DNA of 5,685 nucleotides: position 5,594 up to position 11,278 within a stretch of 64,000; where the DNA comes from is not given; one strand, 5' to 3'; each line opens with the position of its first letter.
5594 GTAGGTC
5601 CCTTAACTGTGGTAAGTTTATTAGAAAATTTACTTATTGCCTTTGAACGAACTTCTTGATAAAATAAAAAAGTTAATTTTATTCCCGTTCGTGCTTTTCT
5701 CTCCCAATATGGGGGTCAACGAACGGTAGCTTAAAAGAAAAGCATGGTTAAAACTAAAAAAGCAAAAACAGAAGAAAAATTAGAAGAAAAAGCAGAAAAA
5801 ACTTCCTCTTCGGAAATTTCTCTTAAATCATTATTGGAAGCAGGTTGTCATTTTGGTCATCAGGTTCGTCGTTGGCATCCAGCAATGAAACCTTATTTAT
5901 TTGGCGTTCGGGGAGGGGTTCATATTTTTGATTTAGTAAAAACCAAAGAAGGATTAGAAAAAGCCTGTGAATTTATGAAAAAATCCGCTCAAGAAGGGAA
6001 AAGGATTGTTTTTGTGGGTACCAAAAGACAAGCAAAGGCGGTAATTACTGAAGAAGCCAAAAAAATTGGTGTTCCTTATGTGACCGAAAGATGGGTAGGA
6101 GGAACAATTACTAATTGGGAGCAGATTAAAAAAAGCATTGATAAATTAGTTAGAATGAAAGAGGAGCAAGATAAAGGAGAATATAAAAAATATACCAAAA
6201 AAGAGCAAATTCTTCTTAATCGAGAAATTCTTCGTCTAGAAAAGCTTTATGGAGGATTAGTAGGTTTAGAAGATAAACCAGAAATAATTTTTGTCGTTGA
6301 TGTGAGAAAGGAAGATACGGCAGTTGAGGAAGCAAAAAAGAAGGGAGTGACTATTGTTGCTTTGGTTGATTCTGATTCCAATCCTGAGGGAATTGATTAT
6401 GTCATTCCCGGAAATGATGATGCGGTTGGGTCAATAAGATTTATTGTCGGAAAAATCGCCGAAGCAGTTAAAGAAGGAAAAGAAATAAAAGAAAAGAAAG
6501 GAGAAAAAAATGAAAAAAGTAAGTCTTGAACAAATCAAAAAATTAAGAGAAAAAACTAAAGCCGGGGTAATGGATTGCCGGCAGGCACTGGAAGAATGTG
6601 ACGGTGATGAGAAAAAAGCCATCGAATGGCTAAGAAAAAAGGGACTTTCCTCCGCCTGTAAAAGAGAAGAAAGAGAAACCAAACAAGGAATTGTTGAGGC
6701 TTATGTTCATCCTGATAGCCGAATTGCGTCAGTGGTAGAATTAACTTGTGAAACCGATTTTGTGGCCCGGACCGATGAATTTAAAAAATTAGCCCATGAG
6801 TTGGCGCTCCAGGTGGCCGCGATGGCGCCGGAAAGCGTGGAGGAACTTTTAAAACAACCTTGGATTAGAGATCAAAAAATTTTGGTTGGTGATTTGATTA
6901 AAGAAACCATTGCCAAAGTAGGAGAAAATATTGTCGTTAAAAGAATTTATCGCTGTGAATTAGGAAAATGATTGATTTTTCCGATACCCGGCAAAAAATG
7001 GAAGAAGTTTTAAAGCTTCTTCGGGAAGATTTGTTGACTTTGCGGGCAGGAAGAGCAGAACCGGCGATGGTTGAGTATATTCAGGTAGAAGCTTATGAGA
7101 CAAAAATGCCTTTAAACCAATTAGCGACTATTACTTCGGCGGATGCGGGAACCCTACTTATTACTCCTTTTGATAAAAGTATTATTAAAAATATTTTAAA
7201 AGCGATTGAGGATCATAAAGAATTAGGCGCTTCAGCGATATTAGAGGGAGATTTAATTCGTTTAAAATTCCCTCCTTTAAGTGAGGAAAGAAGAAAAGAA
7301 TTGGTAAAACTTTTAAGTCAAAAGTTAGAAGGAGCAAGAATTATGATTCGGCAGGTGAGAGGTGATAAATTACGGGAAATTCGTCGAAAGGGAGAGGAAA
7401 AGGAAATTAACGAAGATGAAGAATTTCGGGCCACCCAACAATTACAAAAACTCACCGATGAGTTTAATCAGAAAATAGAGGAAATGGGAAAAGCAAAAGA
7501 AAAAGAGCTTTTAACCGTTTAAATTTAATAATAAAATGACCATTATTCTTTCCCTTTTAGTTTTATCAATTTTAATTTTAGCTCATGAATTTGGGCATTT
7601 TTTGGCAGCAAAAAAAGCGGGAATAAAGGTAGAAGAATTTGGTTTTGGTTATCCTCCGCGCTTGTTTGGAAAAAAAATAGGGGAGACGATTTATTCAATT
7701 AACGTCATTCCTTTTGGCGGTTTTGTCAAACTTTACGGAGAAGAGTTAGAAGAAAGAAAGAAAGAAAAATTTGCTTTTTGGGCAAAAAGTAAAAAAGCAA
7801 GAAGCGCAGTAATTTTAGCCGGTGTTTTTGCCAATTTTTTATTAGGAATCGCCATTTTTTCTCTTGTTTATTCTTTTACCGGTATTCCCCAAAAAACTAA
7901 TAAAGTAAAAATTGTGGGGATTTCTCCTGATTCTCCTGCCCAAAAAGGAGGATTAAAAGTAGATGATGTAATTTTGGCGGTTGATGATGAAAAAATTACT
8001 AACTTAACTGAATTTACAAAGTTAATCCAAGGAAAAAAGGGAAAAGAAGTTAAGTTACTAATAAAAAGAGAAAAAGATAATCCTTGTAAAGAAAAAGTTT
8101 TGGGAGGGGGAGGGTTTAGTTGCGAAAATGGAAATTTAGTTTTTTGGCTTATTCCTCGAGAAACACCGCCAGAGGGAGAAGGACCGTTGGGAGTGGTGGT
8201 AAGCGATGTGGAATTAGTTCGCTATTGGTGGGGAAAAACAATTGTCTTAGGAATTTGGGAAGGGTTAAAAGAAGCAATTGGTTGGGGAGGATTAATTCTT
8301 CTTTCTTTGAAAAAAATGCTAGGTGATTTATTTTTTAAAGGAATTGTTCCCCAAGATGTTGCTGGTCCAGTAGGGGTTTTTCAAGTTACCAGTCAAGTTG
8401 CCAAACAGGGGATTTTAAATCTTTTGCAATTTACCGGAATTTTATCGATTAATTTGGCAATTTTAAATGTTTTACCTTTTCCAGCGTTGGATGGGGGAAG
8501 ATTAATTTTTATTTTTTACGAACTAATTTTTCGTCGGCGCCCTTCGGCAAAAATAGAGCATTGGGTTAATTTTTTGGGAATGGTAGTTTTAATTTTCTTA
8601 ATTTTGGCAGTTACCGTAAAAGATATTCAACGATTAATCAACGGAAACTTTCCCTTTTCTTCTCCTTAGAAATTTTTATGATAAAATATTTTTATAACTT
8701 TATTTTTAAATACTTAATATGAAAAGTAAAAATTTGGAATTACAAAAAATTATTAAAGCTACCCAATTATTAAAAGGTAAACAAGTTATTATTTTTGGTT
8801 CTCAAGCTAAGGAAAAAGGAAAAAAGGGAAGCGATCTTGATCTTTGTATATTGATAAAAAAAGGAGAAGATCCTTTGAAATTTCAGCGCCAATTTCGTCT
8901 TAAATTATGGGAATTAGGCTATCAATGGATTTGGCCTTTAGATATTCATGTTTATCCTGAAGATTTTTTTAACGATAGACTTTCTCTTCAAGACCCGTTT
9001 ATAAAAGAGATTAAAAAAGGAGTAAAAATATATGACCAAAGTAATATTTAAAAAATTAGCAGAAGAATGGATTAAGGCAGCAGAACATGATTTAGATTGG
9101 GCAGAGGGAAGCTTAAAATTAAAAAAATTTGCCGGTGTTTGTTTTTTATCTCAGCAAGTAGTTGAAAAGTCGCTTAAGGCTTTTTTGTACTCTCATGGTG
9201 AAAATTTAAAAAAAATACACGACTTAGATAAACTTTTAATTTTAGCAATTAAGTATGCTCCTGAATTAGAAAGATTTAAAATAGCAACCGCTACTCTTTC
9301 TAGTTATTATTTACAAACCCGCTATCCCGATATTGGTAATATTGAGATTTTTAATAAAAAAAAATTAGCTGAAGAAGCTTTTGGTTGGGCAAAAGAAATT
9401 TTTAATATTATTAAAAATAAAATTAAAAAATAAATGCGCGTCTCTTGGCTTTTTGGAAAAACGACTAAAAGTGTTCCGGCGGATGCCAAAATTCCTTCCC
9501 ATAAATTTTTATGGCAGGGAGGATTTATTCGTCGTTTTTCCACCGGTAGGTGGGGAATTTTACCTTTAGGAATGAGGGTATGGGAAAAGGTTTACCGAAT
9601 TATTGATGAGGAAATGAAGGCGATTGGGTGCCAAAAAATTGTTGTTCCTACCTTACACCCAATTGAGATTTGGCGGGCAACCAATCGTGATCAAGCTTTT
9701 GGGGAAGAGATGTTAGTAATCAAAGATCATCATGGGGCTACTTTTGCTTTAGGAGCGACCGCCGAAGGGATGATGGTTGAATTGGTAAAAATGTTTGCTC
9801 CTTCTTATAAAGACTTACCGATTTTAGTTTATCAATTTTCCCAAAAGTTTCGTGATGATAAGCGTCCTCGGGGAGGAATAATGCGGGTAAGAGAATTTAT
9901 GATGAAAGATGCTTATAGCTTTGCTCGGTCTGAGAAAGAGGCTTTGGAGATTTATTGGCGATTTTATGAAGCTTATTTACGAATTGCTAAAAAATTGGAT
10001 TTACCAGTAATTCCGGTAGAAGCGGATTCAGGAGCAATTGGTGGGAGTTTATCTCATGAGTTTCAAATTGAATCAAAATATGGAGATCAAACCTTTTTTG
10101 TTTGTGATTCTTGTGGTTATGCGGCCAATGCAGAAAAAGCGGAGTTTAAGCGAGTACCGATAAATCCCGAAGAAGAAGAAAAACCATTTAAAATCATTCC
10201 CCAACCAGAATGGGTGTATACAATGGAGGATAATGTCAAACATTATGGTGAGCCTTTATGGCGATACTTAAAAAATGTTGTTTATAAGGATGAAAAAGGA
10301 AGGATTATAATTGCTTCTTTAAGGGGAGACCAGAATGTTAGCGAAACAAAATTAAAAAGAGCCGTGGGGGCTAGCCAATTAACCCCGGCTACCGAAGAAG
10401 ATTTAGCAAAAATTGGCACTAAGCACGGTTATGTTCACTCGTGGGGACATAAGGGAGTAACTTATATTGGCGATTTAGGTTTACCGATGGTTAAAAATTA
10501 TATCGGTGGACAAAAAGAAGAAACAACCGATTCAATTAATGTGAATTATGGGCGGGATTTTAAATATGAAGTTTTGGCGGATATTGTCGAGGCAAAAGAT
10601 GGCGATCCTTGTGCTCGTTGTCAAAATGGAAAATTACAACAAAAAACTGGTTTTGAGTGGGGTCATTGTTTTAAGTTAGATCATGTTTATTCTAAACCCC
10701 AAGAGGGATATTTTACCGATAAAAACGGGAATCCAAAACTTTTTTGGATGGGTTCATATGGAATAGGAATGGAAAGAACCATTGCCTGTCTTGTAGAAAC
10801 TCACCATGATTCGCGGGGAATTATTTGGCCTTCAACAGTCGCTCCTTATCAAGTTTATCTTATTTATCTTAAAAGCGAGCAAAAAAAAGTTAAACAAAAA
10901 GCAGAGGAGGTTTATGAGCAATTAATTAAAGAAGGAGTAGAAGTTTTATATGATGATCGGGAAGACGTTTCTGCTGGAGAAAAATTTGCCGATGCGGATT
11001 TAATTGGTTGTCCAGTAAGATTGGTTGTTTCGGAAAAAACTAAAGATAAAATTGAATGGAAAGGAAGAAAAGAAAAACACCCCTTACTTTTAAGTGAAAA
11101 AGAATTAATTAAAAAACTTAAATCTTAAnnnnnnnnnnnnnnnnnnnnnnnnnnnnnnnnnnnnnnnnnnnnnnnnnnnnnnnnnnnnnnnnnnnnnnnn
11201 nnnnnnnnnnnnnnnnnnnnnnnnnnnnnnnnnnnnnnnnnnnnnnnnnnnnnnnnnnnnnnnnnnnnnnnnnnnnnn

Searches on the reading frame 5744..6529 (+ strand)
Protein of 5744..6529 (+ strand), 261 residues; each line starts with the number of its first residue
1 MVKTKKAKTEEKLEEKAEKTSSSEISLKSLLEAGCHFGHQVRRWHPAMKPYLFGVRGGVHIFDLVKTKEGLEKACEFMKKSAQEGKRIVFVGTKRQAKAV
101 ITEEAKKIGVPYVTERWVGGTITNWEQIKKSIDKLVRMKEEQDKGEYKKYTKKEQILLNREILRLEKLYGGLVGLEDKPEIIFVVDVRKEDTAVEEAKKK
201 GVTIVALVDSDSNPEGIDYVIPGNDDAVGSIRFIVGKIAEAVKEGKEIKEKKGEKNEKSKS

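Call 45: search_protein_families(library=pfam, proteins=[window:5744-6529:+], max_evalue=0.001)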
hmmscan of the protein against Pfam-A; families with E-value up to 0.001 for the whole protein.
window:5744-6529:+ (261 aa): 1 family
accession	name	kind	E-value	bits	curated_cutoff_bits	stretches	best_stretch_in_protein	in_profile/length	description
PF00318.25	Ribosomal_S2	-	1.3e-82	276.7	26.1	1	30-245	1-216/216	Ribosomal protein S2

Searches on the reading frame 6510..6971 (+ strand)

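Call 45: search_protein_families(library=pfam, proteins=[window:6510-6971:+], max_evalue=0.001)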
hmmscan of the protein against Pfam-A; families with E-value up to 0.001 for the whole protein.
window:6510-6971:+ (153 aa): 2 families
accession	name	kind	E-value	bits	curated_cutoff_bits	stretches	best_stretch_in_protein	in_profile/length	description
PF00889.24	EF_TS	-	5.8e-19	68.9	27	1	73-150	1-76/204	Elongation factor TS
PF25025.1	EF-Ts_N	-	2.8e-05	24.4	33.2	1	5-44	13-53/60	Elongation factor Ts, mitochondrial, N-terminal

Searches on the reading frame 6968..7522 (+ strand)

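Call 45: search_protein_families(library=pfam, proteins=[window:6968-7522:+], max_evalue=0.001)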
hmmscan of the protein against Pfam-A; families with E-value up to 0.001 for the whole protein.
window:6968-7522:+ (184 aa): 1 family
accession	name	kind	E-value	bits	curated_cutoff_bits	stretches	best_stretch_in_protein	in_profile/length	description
PF01765.24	RRF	-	9.6e-51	172.3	29.7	1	18-182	1-164/164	Ribosome recycling factor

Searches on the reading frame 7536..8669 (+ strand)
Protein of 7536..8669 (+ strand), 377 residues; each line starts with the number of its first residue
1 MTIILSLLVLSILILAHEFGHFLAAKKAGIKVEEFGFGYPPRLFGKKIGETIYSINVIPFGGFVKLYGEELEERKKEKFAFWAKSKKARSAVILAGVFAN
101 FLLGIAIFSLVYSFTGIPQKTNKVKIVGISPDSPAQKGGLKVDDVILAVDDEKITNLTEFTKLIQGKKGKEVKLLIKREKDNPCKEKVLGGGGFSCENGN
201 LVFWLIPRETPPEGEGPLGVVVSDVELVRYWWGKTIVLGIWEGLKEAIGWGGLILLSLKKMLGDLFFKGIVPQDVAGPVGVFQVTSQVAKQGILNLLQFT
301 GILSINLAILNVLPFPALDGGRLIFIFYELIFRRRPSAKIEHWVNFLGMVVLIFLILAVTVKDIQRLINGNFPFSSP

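Call 45: search_protein_families(library=pfam, proteins=[window:7536-8669:+], max_evalue=0.001)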
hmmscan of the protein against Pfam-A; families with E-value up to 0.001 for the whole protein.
window:7536-8669:+ (377 aa): 6 families
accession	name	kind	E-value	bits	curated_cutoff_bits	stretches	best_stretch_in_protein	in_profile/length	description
PF02163.28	Peptidase_M50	-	1.8e-54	184.9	27.2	1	7-355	3-221/221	Peptidase family M50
PF17820.7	PDZ_6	-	1.9e-13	50.4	27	1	126-178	2-54/54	PDZ domain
PF13180.12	PDZ_2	-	2.1e-11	44.4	27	1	120-181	10-72/80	PDZ domain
PF00595.29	PDZ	-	7.6e-09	36.3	23.2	1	122-176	25-80/81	PDZ domain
PF04495.20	GRASP55_65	-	5.7e-06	27.1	27.7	1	113-188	33-110/138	GRASP55/65 PDZ-like domain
PF14685.13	PDZ_Tricorn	-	0.00017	21.9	25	1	133-181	31-81/88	Tricorn protease PDZ domain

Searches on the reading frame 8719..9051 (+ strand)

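Call 46: search_protein_families(library=pfam, proteins=[window:8719-9051:+], max_evalue=0.001)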
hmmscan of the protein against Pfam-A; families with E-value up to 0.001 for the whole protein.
window:8719-9051:+ (110 aa): 3 families
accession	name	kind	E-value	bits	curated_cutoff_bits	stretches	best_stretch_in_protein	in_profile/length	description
PF01909.29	NTP_transf_2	-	8e-10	39.4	21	1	10-94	3-82/93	Nucleotidyltransferase domain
PF18765.7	Polbeta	-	4.9e-08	33.5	26.9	1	10-108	2-91/93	Polymerase beta, Nucleotidyltransferase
PF22600.2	MTPAP-like_central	-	1.3e-05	25.7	27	1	7-50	28-68/139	Poly(A) RNA polymerase, mitochondrial-like, central palm domain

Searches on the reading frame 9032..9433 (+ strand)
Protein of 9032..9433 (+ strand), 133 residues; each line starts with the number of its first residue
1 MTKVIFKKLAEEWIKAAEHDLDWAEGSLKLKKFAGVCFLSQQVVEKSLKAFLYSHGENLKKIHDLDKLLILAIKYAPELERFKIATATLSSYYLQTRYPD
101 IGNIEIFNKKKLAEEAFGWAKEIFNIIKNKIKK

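Call 46: search_protein_families(library=pfam, proteins=[window:9032-9433:+], max_evalue=0.001)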
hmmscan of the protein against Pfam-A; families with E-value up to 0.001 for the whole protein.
window:9032-9433:+ (133 aa): 1 family
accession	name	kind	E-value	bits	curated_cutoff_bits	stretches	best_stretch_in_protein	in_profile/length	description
PF05168.19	HEPN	-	2.7e-25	89.2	22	1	10-129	1-116/117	HEPN domain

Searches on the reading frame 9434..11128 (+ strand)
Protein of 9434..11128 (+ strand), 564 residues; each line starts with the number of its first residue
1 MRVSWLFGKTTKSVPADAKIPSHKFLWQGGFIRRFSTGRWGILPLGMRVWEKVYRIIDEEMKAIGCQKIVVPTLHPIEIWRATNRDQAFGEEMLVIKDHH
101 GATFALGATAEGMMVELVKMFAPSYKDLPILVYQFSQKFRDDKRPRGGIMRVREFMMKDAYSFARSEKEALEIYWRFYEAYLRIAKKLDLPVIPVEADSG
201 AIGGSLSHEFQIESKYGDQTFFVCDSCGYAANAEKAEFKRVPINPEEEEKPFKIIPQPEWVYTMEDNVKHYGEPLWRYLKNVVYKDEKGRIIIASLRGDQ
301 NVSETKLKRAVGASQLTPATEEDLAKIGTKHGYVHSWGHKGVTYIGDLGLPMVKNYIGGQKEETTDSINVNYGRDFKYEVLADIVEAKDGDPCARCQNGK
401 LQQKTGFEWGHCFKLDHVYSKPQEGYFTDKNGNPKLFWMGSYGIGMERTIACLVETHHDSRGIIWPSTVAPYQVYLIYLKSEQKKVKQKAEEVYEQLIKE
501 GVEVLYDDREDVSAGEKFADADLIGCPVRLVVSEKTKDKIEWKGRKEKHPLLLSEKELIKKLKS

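Call 46: search_protein_families(library=pfam, proteins=[window:9434-11128:+], max_evalue=0.001)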
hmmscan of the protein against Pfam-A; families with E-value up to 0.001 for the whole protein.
window:9434-11128:+ (564 aa): 3 families
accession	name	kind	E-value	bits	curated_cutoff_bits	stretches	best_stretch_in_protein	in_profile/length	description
PF00587.30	tRNA-synt_2b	-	3e-18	66.9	29.3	1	98-457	5-179/179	tRNA synthetase class II core domain (G, H, P, S and T)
PF04073.20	tRNA_edit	-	2.4e-15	57.2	25.5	1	259-347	2-93/123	Aminoacyl-tRNA editing domain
PF03129.25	HGTP_anticodon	-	6.1e-15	55.6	21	1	473-563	1-92/94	Anticodon binding domain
